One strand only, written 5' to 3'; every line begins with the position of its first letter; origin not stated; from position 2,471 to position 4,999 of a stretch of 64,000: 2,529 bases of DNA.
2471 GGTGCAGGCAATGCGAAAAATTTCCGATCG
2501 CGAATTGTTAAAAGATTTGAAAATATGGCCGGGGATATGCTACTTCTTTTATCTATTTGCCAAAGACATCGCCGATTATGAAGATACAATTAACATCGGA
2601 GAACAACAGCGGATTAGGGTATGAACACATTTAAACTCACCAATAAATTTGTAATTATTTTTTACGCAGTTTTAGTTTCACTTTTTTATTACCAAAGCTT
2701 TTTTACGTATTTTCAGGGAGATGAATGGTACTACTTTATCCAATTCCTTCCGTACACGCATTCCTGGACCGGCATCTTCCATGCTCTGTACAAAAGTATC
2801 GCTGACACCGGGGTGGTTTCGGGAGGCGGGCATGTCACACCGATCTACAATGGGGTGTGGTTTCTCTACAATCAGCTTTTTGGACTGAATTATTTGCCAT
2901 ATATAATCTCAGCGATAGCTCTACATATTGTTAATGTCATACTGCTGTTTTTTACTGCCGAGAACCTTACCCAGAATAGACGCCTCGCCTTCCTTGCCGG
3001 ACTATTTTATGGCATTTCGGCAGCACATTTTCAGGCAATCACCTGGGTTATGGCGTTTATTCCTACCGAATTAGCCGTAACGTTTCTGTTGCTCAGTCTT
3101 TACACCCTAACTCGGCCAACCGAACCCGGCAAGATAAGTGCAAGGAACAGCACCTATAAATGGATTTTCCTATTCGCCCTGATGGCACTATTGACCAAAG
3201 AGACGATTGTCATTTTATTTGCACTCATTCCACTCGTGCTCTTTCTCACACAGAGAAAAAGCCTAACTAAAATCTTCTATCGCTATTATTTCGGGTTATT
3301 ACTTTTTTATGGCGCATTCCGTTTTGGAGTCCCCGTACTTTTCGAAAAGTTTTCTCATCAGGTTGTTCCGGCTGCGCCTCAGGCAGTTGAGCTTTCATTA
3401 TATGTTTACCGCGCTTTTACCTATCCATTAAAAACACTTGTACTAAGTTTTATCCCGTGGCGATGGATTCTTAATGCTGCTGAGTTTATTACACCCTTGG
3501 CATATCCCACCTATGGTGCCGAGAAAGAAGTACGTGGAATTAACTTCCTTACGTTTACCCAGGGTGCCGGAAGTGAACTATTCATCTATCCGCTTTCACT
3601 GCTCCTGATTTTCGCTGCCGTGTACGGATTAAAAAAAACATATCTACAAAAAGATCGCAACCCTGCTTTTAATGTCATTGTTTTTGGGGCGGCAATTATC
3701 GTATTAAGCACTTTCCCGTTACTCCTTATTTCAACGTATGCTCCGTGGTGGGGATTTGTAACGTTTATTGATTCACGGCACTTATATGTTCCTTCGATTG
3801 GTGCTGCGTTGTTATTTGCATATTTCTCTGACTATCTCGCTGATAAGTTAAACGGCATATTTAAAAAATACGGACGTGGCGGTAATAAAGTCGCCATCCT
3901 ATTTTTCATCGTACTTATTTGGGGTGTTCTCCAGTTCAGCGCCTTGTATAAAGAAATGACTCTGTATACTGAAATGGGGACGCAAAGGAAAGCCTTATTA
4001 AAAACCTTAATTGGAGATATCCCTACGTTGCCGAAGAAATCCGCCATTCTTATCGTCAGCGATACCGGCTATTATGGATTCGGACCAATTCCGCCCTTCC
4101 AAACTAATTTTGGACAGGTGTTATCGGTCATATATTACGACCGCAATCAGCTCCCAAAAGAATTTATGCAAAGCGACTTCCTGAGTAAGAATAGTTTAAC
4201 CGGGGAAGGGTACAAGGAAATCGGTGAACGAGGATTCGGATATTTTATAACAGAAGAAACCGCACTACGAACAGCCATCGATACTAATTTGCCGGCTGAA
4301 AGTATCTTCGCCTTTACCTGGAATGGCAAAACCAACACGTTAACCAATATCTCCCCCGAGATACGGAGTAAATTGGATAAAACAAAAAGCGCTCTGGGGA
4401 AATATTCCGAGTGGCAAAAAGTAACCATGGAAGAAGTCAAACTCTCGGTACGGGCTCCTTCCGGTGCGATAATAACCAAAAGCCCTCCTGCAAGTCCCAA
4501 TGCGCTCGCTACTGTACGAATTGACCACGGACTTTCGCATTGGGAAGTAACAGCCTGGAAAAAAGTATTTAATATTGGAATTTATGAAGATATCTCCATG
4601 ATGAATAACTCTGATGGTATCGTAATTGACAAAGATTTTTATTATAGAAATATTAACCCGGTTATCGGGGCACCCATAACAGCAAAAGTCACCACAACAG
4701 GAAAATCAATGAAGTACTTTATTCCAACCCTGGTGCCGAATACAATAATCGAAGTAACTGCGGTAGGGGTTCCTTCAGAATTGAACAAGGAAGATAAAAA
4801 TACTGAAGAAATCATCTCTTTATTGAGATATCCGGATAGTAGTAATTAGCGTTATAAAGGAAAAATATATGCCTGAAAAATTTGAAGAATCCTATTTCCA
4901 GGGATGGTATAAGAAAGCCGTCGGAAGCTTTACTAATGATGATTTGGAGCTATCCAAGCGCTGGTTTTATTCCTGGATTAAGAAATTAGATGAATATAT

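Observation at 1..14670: Operon for a 4-acetamido-4,6-dideoxyhexose glycan with five GT-C/YfhO-like membrane glycosyltransferases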

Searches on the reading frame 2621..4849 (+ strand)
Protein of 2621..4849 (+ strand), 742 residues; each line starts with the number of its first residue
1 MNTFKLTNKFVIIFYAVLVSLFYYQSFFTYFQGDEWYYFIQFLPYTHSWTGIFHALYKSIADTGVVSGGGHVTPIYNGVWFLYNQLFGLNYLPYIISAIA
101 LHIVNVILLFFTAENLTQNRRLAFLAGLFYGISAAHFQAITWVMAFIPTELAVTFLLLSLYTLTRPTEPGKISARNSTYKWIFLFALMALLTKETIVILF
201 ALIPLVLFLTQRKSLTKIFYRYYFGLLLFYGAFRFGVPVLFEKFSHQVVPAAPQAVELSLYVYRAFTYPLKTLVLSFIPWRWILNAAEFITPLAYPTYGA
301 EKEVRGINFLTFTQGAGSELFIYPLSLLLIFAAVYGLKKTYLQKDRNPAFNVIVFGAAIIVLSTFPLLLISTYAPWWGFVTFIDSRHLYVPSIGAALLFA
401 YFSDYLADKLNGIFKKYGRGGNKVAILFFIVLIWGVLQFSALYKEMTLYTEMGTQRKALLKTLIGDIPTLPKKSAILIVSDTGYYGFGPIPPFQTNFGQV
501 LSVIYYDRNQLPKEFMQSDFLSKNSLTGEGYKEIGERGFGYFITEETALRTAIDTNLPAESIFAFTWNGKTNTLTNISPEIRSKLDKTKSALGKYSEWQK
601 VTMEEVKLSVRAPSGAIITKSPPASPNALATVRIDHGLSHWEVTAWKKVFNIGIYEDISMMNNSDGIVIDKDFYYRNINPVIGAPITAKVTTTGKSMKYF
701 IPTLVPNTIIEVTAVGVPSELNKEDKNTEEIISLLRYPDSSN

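Call 3: search_protein_families(library=pfam, proteins=[window:2621-4849:+], max_evalue=0.01)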
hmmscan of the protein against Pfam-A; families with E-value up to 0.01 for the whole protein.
window:2621-4849:+ (742 aa): 0 families

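Call 7: search_protein_families(library=ncbifam, proteins=[window:2621-4849:+], max_evalue=0.01)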
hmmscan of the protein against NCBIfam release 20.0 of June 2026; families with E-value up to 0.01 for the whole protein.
window:2621-4849:+ (742 aa): 0 families

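Call 11: search_solved_structures(query=window:2621-4849:+, max_evalue=1)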
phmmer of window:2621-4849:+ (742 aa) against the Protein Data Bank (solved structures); distinct sequences matched with E-value up to 1: 1.
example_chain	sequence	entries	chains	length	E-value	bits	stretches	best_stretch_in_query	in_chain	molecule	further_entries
7b81_A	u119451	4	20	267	0.65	11.4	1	377-439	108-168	Short-chain dehydrogenase/reductase SDR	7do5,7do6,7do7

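Call 15: find_homologous_proteins(query=window:2621-4849:+, max_evalue=0.001)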
Query window:2621-4849:+ (742 aa): 40 proteins with E <= 0.001 among 8000 candidates.
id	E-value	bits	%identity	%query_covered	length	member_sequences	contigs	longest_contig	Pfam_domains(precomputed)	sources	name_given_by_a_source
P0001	0.0e+0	1665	100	100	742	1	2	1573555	-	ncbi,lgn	-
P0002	1.5e-182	627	43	96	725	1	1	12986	-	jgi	jgi:hypothetical protein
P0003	3.1e-173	596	42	98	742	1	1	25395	-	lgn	-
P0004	1.1e-172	594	43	96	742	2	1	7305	-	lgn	-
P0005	1.6e-171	590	42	98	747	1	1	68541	-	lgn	-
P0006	1.2e-170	588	41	96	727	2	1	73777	-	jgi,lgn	-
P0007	2.0e-169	583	42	98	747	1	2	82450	-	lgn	-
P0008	1.1e-168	581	41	96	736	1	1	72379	-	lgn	-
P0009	2.2e-168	580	43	98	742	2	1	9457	-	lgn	-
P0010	2.8e-168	580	41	98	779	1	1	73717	-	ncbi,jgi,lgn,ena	jgi:hypothetical protein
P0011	3.7e-166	573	38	97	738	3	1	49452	-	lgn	-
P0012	2.1e-163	564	40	97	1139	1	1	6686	-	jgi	-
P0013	4.9e-161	556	41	98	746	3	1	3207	-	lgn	-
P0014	3.3e-154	533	39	96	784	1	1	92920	-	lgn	-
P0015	8.7e-152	525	38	98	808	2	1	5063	-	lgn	-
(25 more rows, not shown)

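Call 16: find_encoding_contigs(protein=P0001, flank=10000, max_places=3)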
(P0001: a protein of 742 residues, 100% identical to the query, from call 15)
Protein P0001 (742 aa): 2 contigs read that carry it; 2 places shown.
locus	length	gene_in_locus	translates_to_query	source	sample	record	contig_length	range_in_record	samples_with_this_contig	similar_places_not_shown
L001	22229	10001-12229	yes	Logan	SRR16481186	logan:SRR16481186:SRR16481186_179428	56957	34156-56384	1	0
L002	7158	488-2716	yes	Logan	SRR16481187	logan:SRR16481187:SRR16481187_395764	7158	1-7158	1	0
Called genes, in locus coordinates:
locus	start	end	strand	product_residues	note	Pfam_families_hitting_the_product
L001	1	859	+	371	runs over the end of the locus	PF06224:AlkZ-like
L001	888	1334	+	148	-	-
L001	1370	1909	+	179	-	-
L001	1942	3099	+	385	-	PF13439:Glyco_transf_4, PF13579:Glyco_trans_4_4 (weak), PF20706:GT4-conflict, PF00534:Glycos_transf_1, PF13692:Glyco_trans_1_4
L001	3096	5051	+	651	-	-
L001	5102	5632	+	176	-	PF08241:Methyltransf_11, PF13649:Methyltransf_25 (faint)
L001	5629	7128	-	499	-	-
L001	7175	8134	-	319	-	PF01073:3Beta_HSD, PF01370:Epimerase, PF02719:Polysacc_synt_2, PF04321:RmlD_sub_bind, PF07993:NAD_binding_4 (faint), PF13460:NAD_binding_10 (faint), PF16363:GDP_Man_Dehyd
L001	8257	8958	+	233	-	PF13489:Methyltransf_23, PF01209:Ubie_methyltran (faint), PF02353:CMAS (weak), PF13847:Methyltransf_31, PF08241:Methyltransf_11, PF08242:Methyltransf_12, PF13649:Methyltransf_25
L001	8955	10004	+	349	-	PF00535:Glycos_transf_2, PF10111:Glyco_tranf_2_2, PF13641:Glyco_tranf_2_3, PF13632:Glyco_trans_2_3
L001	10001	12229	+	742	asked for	-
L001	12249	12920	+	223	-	PF02353:CMAS (weak), PF05219:DREV, PF13489:Methyltransf_23, PF05401:NodS (weak), PF13847:Methyltransf_31, PF08241:Methyltransf_11, PF08242:Methyltransf_12, PF13649:Methyltransf_25, +2 more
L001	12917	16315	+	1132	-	PF11847:GT-C_AftD (weak)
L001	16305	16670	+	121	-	-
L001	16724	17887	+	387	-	PF01041:DegT_DnrJ_EryC1, PF00155:Aminotran_1_2, PF01053:Cys_Met_Meta_PP, PF01212:Beta_elim_lyase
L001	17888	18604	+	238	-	PF00583:Acetyltransf_1, PF13673:Acetyltransf_10, PF13508:Acetyltransf_7 (weak)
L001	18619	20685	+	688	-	-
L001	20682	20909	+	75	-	-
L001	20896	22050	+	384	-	PF13231:PMT_2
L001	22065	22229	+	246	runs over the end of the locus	?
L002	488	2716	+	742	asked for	-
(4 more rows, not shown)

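Call 19: find_related_loci(query=A1, collection=genome_contigs, flank=10000)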
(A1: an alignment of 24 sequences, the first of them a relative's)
Query A1 (742 aa) in genome_contigs; peptide patterns used: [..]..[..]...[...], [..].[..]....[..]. (x = any residue, [..] = any of these).
170 stretches matched a pattern; 14 encode a relative of the query (tblastn E <= 1e-3); 14 distinct loci.
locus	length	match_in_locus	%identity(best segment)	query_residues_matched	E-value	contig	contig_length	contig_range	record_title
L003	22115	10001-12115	38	20-740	2e-166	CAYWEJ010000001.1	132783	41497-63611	MAG TPA_asm: uncultured Gammaproteobacteria bacterium isolate SRP192515_co1_134 genome assembly, contig: NODE_64_length_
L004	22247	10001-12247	38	11-740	2e-147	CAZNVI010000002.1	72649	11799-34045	MAG TPA_asm: uncultured Gammaproteobacteria bacterium isolate SRP192515_co1_25 genome assembly, contig: NODE_217_length_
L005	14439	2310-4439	36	13-739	4e-146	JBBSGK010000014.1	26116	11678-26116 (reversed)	MAG: Candidatus Levyibacteriota bacterium isolate LS2_sbin.37 LS2_sbin.37_K_428391_L_26116_cov_10.0000, whole genome sho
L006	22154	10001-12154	35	17-736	4e-131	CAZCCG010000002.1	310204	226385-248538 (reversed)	MAG TPA_asm: uncultured Gammaproteobacteria bacterium isolate SRP200132_co1_33 genome assembly, contig: NODE_20_length_3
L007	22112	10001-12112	34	12-742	4e-124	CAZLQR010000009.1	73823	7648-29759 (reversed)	MAG TPA_asm: uncultured Gammaproteobacteria bacterium isolate SRP170004_co1_473 genome assembly, contig: NODE_387_length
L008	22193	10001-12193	33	11-742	2e-113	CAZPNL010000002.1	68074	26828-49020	MAG TPA_asm: uncultured Gammaproteobacteria bacterium isolate SRP342105_co2_196 genome assembly, contig: NODE_349_length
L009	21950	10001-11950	34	5-677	1e-107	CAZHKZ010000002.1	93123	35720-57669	MAG TPA_asm: uncultured Gammaproteobacteria bacterium isolate SRP278252_co2_13 genome assembly, contig: NODE_328_length_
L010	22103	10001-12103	32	11-733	5e-111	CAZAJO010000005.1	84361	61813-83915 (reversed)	MAG TPA_asm: uncultured Gammaproteobacteria bacterium isolate SRP342105_co1_429 genome assembly, contig: NODE_347_length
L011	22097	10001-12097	31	11-735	1e-109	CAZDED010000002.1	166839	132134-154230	MAG TPA_asm: uncultured Gammaproteobacteria bacterium isolate SRP278252_co2_138 genome assembly, contig: NODE_100_length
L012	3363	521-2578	29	9-739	6e-72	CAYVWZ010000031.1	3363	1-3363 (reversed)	MAG TPA_asm: Candidatus Woesearchaeota archaeon isolate SRP278252_co1_284 genome assembly, contig: NODE_60228_length_336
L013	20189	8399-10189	29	15-612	3e-60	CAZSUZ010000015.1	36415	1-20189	MAG TPA_asm: uncultured Gammaproteobacteria bacterium isolate SRP300315_co1_1 genome assembly, contig: NODE_629_length_3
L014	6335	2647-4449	29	11-621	7e-60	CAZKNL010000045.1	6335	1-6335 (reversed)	MAG TPA_asm: uncultured Pseudomonadales bacterium isolate SRP200132_co2_242 genome assembly, contig: NODE_13921_length_6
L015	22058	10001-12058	28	9-739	5e-68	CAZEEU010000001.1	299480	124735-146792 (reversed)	MAG TPA_asm: uncultured Gammaproteobacteria bacterium isolate SRP286056_co1_676 genome assembly, contig: NODE_11_length_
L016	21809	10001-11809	28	15-618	3e-62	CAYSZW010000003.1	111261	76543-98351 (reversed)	MAG TPA_asm: uncultured Gammaproteobacteria bacterium isolate SRP342105_co1_75 genome assembly, contig: NODE_211_length_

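Call 21: search_solved_structures(query=A1, max_evalue=1, show_alignments=1)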
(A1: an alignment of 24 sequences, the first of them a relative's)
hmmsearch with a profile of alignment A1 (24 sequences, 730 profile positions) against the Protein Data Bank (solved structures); distinct sequences matched with E-value up to 1: 1.
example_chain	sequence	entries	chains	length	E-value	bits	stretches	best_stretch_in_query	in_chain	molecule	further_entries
6dq3_A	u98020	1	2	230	0.27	12.6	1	501-611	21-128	Polysaccharide deacetylase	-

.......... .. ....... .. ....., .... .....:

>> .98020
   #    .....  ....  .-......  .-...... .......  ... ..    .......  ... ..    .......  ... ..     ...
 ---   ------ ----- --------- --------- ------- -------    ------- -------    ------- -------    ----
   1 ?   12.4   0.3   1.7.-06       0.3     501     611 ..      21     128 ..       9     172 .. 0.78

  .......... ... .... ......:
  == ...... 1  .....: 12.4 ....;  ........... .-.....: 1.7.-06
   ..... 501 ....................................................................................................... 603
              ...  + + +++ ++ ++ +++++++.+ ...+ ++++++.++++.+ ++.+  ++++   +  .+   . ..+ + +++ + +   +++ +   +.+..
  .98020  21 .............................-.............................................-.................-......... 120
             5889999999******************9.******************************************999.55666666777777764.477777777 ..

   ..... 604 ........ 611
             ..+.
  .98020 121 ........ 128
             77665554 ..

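Call 22: search_protein_families(library=pfam, alignment_id=A1, max_evalue=0.1)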
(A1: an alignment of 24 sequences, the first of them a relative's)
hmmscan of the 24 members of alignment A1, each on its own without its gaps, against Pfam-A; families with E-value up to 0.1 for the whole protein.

A. member 1, P0001 (742 aa): 0 families

B. families by the number of members that match (of 24 scanned): 7 families
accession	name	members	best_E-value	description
PF13231.12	PMT_2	6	9.7e-07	Dolichyl-phosphate-mannose-protein mannosyltransferase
PF19447.4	DUF5985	1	0.0054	Family of unknown function (DUF5985)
PF05393.16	Hum_adeno_E3A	1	0.032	Human adenovirus early E3A glycoprotein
PF23636.1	DUF7144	1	0.071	Domain of unknown function (DUF7144)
PF13654.12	AAA_32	1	0.076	LonB-like, AAA domain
PF18933.6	PsbP_2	1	0.078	PsbP-like protein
PF13567.11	DUF4131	1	0.079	Domain of unknown function (DUF4131)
